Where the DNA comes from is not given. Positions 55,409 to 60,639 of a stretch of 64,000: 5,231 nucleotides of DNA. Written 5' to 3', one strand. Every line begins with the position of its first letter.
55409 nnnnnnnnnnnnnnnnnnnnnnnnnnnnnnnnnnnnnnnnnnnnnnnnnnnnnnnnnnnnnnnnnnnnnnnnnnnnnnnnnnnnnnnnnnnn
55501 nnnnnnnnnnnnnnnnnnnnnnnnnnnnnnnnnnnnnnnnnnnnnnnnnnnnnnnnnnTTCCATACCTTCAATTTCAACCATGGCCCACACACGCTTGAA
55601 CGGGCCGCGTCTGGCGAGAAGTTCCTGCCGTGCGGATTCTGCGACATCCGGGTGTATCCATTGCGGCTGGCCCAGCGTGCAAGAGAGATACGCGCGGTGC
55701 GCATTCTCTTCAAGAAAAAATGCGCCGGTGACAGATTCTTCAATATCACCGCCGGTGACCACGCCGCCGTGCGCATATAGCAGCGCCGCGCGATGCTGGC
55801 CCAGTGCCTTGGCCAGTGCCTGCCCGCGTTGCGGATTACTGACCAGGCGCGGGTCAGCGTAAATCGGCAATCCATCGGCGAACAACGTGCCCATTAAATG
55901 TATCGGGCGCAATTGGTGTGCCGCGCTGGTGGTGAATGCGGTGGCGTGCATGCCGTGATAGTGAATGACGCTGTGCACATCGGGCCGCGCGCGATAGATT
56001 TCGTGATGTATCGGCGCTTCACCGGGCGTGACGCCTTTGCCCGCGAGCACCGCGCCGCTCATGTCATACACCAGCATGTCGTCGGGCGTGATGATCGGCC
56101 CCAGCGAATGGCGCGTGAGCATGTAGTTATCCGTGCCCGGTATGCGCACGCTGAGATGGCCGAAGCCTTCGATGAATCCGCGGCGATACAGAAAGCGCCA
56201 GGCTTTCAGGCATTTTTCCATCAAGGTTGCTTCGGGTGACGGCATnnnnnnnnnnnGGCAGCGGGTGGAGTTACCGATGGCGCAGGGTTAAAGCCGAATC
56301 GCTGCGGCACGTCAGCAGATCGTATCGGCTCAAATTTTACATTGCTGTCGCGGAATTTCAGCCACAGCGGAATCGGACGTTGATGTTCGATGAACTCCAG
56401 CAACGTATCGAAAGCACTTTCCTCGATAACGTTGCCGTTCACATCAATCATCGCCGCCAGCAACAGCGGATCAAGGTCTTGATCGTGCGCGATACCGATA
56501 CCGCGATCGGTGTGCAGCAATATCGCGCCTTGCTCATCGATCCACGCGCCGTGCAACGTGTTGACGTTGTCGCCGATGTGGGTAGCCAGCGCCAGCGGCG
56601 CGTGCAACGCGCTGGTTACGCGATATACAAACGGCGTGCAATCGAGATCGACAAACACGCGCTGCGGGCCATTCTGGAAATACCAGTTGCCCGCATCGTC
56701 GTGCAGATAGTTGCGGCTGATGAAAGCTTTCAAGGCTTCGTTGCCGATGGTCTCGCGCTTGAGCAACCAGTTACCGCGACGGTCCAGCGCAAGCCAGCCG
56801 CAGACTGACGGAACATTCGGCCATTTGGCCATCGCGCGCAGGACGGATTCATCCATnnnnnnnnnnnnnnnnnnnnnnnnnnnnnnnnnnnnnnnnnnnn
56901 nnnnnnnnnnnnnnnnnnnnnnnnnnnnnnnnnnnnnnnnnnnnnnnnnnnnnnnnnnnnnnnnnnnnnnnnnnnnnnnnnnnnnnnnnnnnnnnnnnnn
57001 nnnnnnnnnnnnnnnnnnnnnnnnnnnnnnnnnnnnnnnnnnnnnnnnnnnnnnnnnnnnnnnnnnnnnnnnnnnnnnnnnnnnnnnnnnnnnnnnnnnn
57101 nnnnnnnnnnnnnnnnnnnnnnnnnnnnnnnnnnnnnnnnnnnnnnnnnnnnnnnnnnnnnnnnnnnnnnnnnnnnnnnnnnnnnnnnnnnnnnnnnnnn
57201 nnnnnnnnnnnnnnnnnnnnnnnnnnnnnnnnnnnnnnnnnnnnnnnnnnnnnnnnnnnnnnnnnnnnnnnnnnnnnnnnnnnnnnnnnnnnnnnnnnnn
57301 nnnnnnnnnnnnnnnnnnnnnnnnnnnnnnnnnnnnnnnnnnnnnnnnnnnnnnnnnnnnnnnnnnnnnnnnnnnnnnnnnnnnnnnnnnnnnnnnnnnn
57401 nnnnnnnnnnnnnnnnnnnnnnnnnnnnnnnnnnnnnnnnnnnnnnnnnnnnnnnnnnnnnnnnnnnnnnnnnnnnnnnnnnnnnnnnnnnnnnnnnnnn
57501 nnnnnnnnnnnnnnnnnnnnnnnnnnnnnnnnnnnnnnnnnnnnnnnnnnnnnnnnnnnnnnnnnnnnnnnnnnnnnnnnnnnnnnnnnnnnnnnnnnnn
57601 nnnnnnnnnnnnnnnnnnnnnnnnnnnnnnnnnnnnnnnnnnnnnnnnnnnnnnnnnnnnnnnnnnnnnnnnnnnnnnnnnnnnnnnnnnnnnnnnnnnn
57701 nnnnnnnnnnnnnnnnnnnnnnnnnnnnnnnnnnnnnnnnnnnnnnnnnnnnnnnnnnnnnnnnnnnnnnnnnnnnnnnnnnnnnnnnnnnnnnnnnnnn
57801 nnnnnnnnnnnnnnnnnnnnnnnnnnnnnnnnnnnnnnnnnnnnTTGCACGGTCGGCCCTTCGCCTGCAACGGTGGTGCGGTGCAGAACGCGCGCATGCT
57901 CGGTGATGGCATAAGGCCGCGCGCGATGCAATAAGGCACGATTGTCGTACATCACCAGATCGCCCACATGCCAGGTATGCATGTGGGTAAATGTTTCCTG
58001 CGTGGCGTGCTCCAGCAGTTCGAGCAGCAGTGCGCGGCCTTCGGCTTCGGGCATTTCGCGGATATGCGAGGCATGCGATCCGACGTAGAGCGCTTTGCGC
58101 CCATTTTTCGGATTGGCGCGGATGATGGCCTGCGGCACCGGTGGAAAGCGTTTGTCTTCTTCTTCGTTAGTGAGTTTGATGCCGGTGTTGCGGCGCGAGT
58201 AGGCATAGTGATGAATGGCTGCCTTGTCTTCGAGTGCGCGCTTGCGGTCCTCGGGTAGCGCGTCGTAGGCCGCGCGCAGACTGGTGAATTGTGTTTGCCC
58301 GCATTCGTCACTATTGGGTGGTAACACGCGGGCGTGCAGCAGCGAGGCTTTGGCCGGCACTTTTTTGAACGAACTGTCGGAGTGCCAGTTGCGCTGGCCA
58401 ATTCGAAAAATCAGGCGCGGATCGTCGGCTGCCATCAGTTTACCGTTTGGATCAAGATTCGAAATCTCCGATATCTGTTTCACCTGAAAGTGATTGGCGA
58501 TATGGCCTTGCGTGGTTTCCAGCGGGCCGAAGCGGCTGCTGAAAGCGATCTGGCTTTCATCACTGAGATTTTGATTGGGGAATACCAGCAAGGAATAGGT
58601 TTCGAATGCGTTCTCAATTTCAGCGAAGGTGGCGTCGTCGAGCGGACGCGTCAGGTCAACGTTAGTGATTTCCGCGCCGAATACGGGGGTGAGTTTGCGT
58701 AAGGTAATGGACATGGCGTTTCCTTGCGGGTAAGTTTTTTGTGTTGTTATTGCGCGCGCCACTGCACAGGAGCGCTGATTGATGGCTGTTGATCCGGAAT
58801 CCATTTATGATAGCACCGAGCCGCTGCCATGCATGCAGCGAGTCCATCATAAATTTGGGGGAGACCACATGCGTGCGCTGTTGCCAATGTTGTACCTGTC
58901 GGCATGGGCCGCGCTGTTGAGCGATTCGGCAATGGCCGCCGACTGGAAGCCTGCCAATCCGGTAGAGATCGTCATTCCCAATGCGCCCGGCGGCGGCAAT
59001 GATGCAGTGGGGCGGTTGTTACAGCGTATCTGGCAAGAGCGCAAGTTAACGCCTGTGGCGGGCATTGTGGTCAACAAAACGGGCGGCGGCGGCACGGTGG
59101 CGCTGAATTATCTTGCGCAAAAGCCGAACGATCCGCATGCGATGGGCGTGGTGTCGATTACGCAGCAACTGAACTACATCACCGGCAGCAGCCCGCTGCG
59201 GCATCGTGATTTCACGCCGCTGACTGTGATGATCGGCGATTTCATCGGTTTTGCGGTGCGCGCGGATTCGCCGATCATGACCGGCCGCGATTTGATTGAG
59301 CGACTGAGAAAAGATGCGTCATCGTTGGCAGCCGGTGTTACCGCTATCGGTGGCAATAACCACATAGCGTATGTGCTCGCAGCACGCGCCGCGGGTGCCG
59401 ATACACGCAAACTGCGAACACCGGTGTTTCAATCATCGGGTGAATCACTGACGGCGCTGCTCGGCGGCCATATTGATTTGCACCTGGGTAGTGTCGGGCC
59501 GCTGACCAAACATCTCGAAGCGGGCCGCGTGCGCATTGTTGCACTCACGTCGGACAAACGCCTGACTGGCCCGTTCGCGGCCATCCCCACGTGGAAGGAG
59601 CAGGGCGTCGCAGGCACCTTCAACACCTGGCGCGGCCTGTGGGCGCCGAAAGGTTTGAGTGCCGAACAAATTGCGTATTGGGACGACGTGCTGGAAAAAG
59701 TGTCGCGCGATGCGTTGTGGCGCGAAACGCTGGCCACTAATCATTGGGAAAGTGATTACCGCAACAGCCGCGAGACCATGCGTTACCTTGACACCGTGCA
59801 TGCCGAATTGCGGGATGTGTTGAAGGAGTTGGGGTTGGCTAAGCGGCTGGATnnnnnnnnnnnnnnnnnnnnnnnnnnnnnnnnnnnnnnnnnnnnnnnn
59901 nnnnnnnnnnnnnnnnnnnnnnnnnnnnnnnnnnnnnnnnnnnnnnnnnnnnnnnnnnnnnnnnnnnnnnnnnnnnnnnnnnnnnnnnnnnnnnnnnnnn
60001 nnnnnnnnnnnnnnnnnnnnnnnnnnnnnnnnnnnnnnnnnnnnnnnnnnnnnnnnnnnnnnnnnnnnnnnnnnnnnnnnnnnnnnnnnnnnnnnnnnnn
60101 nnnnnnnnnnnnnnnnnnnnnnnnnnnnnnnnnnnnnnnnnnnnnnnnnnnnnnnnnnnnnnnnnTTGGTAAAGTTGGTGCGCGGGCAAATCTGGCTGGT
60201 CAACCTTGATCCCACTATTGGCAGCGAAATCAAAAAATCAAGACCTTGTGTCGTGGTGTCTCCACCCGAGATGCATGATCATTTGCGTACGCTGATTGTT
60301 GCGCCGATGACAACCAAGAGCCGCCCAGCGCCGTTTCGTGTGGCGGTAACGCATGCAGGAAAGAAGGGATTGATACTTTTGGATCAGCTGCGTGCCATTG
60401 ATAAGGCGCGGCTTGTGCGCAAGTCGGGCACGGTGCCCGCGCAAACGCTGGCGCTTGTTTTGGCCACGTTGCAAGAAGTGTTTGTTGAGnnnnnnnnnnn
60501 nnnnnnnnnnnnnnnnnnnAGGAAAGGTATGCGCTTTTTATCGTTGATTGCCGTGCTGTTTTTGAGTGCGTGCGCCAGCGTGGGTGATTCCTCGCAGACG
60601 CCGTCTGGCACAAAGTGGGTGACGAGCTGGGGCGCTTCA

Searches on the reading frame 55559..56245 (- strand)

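Call 60: search_protein_families(library=pfam, proteins=[window:55559-56245:-], max_evalue=0.00001)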
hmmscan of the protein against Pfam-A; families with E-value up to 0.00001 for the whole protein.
window:55559-56245:- (229 aa): 1 family
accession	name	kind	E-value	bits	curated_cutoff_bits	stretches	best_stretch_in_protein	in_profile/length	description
PF00596.27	Aldolase_II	-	1.8e-30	106.7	22.2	1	12-183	3-180/183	Class II Aldolase and Adducin N-terminal domain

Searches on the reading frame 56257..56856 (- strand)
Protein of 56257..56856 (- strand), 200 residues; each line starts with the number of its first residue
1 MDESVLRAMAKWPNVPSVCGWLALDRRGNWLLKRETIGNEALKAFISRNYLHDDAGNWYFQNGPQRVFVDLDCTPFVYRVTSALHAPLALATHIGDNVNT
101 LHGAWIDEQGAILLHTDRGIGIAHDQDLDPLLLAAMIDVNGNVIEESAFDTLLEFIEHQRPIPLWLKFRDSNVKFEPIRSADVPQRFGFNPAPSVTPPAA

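Call 60: search_protein_families(library=pfam, proteins=[window:56257-56856:-], max_evalue=0.00001)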
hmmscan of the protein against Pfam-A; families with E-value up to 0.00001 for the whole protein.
window:56257-56856:- (200 aa): 1 family
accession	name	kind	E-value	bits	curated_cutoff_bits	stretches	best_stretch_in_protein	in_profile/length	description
PF11161.13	DUF2944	-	3.9e-53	180.5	32.2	1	1-193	1-184/185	Protein of unknown function (DUF2946)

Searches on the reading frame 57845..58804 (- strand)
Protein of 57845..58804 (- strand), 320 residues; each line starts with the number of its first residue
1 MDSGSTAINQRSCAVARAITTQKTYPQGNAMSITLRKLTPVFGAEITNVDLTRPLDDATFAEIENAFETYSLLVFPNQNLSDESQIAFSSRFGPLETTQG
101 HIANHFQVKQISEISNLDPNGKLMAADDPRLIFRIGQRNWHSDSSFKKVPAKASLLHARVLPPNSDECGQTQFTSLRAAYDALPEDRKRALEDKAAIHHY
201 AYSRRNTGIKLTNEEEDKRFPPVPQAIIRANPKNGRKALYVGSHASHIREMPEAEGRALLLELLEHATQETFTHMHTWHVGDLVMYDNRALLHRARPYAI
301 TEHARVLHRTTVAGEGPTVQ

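Call 60: search_protein_families(library=pfam, proteins=[window:57845-58804:-], max_evalue=0.00001)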
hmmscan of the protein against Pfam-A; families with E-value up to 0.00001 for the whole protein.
window:57845-58804:- (320 aa): 1 family
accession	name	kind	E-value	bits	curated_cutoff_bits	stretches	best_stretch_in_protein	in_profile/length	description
PF02668.22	TauD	-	1.7e-60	205.6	27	1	35-311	2-267/267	Taurine catabolism dioxygenase TauD, TfdA family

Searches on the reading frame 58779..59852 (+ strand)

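Call 60: search_protein_families(library=pfam, proteins=[window:58779-59852:+], max_evalue=0.00001)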
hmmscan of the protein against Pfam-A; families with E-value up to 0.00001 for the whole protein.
window:58779-59852:+ (358 aa): 1 family
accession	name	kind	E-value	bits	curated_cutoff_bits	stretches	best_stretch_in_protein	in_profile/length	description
PF03401.19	TctC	-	1.4e-26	94.1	27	1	95-353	17-274/274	Tripartite tricarboxylate transporter family receptor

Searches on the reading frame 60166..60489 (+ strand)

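Call 50: search_protein_families(library=pfam, proteins=[window:60166-60489:+], max_evalue=0.00001)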
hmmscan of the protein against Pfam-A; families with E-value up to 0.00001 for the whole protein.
window:60166-60489:+ (108 aa): 1 family
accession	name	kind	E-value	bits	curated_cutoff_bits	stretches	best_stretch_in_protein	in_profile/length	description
PF02452.23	PemK_toxin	-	3.4e-30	104.9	23.1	1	6-106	2-109/109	PemK-like, MazF-like toxin of type II toxin-antitoxin system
